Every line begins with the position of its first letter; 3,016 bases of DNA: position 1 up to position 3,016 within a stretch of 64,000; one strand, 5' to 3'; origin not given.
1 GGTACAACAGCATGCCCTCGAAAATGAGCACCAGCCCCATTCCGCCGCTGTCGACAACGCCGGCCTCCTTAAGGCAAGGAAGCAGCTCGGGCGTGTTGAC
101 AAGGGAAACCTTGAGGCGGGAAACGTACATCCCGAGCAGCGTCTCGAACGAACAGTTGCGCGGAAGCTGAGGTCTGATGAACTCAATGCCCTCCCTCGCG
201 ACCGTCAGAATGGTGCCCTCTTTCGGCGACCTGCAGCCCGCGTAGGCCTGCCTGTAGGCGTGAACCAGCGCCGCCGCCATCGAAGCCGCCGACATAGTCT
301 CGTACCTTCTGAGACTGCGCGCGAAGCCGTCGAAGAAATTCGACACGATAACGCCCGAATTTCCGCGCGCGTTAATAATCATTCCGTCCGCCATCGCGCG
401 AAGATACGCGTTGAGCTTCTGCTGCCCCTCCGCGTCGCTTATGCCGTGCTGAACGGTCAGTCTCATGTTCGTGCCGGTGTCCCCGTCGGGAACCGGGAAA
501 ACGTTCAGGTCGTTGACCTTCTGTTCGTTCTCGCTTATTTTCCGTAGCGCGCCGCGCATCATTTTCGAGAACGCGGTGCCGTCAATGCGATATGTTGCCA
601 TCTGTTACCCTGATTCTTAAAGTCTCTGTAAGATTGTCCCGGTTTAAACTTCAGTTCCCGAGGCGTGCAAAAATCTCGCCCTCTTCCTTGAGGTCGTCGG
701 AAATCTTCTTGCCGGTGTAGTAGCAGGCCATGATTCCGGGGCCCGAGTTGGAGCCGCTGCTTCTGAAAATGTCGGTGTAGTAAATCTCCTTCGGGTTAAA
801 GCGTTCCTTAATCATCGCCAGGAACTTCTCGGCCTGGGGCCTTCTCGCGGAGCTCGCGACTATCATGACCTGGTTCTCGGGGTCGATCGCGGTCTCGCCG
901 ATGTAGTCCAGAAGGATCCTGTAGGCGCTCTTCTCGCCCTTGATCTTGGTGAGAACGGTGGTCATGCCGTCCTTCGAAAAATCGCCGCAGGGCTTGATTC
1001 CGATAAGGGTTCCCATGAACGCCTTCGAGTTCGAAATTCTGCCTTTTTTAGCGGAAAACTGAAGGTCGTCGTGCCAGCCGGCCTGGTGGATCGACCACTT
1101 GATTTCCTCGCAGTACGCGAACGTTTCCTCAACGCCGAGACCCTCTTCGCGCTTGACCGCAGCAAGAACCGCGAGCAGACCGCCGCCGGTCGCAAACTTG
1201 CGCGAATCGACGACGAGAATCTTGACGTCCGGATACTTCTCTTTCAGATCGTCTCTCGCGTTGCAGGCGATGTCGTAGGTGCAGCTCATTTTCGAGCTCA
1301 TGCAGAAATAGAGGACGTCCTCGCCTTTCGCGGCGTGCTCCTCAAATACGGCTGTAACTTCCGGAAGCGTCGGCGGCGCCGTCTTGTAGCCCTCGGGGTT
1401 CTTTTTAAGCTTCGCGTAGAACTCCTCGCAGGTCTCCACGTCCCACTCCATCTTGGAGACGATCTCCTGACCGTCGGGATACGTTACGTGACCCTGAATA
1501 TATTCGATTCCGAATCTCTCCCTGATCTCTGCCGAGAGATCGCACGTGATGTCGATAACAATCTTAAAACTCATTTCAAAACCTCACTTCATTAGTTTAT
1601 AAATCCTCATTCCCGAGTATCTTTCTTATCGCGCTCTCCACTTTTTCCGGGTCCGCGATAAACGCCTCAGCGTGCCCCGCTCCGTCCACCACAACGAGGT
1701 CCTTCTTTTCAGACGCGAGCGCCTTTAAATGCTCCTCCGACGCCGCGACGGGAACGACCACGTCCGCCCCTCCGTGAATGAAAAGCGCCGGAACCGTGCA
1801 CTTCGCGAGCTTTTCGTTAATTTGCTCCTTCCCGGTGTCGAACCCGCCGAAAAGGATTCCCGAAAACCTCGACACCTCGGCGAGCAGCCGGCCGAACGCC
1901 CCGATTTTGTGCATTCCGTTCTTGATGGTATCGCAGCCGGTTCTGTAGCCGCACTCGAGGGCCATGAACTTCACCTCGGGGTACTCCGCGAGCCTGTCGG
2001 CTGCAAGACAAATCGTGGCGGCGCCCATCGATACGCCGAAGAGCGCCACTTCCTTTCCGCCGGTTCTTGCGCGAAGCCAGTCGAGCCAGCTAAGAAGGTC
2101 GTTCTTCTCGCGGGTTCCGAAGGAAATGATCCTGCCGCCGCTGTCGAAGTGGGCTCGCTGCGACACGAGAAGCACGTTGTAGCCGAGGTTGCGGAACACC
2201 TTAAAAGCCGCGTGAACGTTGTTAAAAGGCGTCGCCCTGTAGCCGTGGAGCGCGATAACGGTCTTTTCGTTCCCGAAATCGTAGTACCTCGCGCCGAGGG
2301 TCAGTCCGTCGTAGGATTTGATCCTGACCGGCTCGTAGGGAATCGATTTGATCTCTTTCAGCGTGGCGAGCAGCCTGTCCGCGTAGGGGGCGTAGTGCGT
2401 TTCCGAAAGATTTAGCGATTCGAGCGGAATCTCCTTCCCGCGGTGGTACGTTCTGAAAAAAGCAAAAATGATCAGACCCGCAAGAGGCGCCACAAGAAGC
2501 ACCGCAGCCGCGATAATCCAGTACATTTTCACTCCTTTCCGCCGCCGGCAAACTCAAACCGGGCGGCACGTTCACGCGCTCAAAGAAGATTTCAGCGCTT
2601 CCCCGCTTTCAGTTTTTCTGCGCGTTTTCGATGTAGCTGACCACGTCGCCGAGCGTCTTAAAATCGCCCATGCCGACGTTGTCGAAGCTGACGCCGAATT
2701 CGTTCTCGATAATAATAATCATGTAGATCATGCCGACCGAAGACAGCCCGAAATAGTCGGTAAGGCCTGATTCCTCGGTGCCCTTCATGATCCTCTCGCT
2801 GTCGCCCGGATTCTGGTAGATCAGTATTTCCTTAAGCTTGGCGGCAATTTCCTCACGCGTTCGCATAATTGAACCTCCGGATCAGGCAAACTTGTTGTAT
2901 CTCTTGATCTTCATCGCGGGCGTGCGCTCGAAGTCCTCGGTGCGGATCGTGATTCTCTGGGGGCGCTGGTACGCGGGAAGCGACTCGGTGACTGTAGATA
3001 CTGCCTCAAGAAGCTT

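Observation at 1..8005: Operon resembling a duplicated, split Aas system, co-transcribed with FakA/FakB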

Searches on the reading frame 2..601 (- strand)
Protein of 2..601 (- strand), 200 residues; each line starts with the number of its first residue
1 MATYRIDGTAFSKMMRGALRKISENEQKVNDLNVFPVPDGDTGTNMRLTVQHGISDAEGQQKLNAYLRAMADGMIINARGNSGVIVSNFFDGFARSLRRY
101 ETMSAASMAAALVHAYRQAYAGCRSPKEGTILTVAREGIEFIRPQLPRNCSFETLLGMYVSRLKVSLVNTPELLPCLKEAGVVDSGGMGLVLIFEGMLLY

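Call 8: search_protein_families(library=pfam, proteins=[window:2-601:-], max_evalue=0.01)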
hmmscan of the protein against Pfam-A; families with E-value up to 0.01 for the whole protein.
window:2-601:- (200 aa): 1 family
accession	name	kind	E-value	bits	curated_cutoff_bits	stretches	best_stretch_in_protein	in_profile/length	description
PF02734.22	Dak2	-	1.1e-33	117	27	1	36-198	1-173/174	DAK2 domain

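Call 9: search_protein_families(library=ncbifam, proteins=[window:2-601:-], max_evalue=0.01)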
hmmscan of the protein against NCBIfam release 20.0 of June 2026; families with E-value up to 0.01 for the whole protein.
window:2-601:- (200 aa): 5 families
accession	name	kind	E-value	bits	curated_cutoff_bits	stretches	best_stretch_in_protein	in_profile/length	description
TIGR03599.1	YloV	subfamily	3.8e-63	213.8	396.1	1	11-198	1-190/530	DAK2 domain fusion protein YloV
NF038248.1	FakA_VfrB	equivalog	1.6e-47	162.2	975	1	5-198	2-197/549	fatty acid kinase catalytic subunit FakA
NF011049.0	PRK14479.1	subfamily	2.5e-07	29.7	492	1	9-118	362-474/568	dihydroxyacetone kinase family protein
TIGR02361.1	dak_ATP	equivalog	5.7e-07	28.5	574.95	1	5-118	379-499/583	glycerone kinase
TIGR02365.1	dha_L_ycgS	equivalog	0.00019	21.2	138.3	1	13-114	3-106/196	dihydroxyacetone kinase subunit DhaL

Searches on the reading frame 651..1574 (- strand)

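Call 8: search_protein_families(library=pfam, proteins=[window:651-1574:-], max_evalue=0.01)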
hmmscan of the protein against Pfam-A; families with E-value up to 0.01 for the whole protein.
window:651-1574:- (307 aa): 1 family
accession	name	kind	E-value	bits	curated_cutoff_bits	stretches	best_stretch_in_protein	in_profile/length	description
PF02645.21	DegV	-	6.4e-46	157.4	27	1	3-286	2-277/280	Uncharacterised protein, DegV family COG1307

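Call 9: search_protein_families(library=ncbifam, proteins=[window:651-1574:-], max_evalue=0.01)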
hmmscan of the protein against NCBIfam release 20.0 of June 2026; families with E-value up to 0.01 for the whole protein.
window:651-1574:- (307 aa): 2 families
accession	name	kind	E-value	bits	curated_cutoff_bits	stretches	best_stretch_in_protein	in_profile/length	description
TIGR00762.1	DegV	domain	1.2e-51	175.6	99.7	1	3-286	1-275/276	DegV family EDD domain-containing protein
NF038249.1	fatty_FakB1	equivalog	1.4e-28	99.9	350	1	3-292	3-285/286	fatty acid kinase binding subunit FakB1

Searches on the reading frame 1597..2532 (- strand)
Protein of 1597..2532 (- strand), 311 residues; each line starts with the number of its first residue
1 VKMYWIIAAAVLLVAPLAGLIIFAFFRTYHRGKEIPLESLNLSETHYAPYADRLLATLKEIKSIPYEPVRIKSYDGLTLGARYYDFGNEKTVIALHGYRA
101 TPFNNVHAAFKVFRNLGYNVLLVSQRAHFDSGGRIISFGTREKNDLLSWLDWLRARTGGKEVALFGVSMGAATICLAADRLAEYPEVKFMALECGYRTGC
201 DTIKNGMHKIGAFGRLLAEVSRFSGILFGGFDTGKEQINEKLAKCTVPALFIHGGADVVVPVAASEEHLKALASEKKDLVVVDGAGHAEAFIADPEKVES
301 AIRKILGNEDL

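Call 8: search_protein_families(library=pfam, proteins=[window:1597-2532:-], max_evalue=0.01)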
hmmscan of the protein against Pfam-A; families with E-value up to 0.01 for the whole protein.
window:1597-2532:- (311 aa): 9 families
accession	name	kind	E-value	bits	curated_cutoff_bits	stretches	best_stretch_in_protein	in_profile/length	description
PF12146.15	Hydrolase_4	-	1.1e-15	58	27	2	236-288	181-233/239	Serine aminopeptidase, S33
PF00561.26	Abhydrolase_1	-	2.4e-10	40.9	25.8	1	91-192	2-99/245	alpha/beta hydrolase fold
PF02129.25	Peptidase_S15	-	1.9e-08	34.8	23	1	105-208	46-143/262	X-Pro dipeptidyl-peptidase (S15 family)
PF12697.13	Abhydrolase_6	-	2.2e-07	32.2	26.3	1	92-299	1-215/217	Alpha/beta hydrolase family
PF02230.22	Abhydrolase_2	-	0.00049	20.4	23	0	224-289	131-201/217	Phospholipase/Carboxylesterase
PF00326.27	Peptidase_S9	-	0.0013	18.7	22.6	0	245-291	143-188/213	Prolyl oligopeptidase family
PF03959.19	FSH1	-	0.0021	18.2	21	1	225-278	137-191/211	Serine hydrolase (FSH1)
PF08386.16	Abhydrolase_4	-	0.0028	18.2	21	1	234-301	22-86/103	TAP-like protein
PF01738.24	DLH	-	0.0078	16.3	21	0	235-297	132-194/217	Dienelactone hydrolase family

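Call 9: search_protein_families(library=ncbifam, proteins=[window:1597-2532:-], max_evalue=0.01)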
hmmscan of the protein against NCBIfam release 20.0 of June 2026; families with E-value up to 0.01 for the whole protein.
window:1597-2532:- (311 aa): 17 families
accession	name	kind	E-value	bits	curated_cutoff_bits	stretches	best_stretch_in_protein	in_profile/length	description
NF047920.1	lactonase_UilS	equivalog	1.4e-07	31.5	400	1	238-291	212-265/285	UilS family quorum-quenching N-acyl-homoserine lactonase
TIGR01738.1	bioH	equivalog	1.4e-05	24.9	206.95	1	238-303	180-242/245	pimeloyl-ACP methyl ester esterase BioH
NF052610.1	macro_16_ester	equivalog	2.3e-05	23.9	420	1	233-304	210-278/281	alpha/beta fold macrolide esterase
NF050089.1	i_nPHAscl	equivalog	0.00018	20.7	300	1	239-305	223-287/288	intracellular short-chain-length polyhydroxyalkanoate depolymerase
NF051488.1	bifunc_PcaDC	exception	0.00046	19.4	390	1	238-308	185-252/375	bifunctional 3-oxoadipate enol-lactonase/4-carboxymuconolactone decarboxylase PcaDC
NF011457.0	PRK14875.1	equivalog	0.001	18.1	307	0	233-305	302-368/372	acetoin dehydrogenase dihydrolipoyllysine-residue acetyltransferase subunit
TIGR01249.1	pro_imino_pep_1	equivalog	0.0015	17.7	259.75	0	231-290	233-291/307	prolyl aminopeptidase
NF053693.1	esterase_mleCBF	exception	0.0019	17.7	564.5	1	221-298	200-270/279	CBF family alpha/beta fold macrolide esterase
TIGR03611.1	RutD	equivalog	0.0024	17.3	238.5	1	237-306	189-255/258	pyrimidine utilization protein D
TIGR02427.1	protocat_pcaD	equivalog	0.0029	17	255.85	0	238-305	185-249/251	3-oxoadipate enol-lactonase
NF053683.1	esterase_mleBRB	exception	0.004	16.8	585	1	231-302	204-272/280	BRB family alpha/beta fold macrolide esterase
TIGR01392.2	MetX_acetyl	equivalog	0.0044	16.2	500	1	232-306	273-350/351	homoserine O-acetyltransferase MetX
NF001209.0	PRK00175.1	equivalog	0.0052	15.6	331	1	231-308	292-374/381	homoserine O-acetyltransferase MetX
TIGR03695.1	menH_SHCHC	equivalog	0.0056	16.1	208.55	0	236-306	185-251/252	2-succinyl-6-hydroxy-2,4-cyclohexadiene-1-carboxylate synthase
NF007857.0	PRK10566.1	equivalog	0.0075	16.1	201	0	160-278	107-218/249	esterase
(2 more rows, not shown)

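Call 30: search_solved_structures(query=window:1597-2532:-, max_evalue=0.001)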
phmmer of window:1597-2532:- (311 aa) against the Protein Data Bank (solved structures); distinct sequences matched with E-value up to 0.001: 8.
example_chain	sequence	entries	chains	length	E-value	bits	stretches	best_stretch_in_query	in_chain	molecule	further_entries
5g59_A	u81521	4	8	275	1.8e-13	53.8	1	63-189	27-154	ESTERASE | Uncharacterized protein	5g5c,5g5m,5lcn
3bdi_A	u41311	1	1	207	3.8e-05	26.4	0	239-297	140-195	Uncharacterized protein Ta0194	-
7e04_A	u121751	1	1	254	4.6e-05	26.1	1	82-294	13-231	Lipase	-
9pjb_A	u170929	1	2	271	0.00016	24.4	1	91-289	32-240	MHETase MHT043-5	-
7e0n_A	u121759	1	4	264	0.00019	24.1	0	83-294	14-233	Thermostable monoacylglycerol lipase,Lipase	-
8yzo_A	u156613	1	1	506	0.00048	22.8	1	74-196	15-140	Lipase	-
8yzn_A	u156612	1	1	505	0.00051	22.7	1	91-196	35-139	Lipase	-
7qjn_A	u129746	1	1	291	0.00084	22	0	227-288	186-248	Dienelactone hydrolase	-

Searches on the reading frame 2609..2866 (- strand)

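Call 8: search_protein_families(library=pfam, proteins=[window:2609-2866:-], max_evalue=0.01)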
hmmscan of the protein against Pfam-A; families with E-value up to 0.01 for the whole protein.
window:2609-2866:- (85 aa): 1 family
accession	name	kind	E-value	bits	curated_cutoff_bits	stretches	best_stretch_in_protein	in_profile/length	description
PF00550.31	PP-binding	-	0.0064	17.2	20.8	1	32-79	21-67/67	Phosphopantetheine attachment site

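Call 9: search_protein_families(library=ncbifam, proteins=[window:2609-2866:-], max_evalue=0.01)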
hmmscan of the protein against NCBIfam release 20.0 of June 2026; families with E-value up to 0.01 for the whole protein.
window:2609-2866:- (85 aa): 11 families
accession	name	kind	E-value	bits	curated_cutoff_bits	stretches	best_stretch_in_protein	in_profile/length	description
NF002147.0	PRK00982.1-1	equivalog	4.5e-08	32.8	84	1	2-84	3-82/83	acyl carrier protein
NF009104.0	PRK12449.1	equivalog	5.6e-08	32.6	70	1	3-81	2-77/80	acyl carrier protein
NF002150.0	PRK00982.1-4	subfamily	4.5e-07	30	66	1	3-83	2-79/80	acyl carrier protein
NF002148.0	PRK00982.1-2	subfamily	5.2e-07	29.4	71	1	4-83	2-78/79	acyl carrier protein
NF002151.0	PRK00982.1-5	equivalog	6e-07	29.5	92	1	6-83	3-77/78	acyl carrier protein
NF058660.1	cispen_ACP_AmcB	equivalog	2.1e-05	24.6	80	1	30-83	24-79/80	cispentacin biosynthesis acyl carrier protein AmcB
NF040636.1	AcpM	exception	3.8e-05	23.6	146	1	3-82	2-78/93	meromycolate extension acyl carrier protein AcpM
TIGR00517.1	acyl_carrier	equivalog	0.00019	21.2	70.45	1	6-83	3-77/77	acyl carrier protein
NF004533.0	PRK05883.1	equivalog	0.00036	20.3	72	1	6-80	23-94/100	acyl carrier protein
NF005798.0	PRK07639.1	equivalog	0.0019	18.6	100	1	25-84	22-83/91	petrobactin biosynthesis protein AsbD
NF006031.0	PRK08172.1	equivalog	0.0029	18.2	76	1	6-79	4-74/82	acyl carrier protein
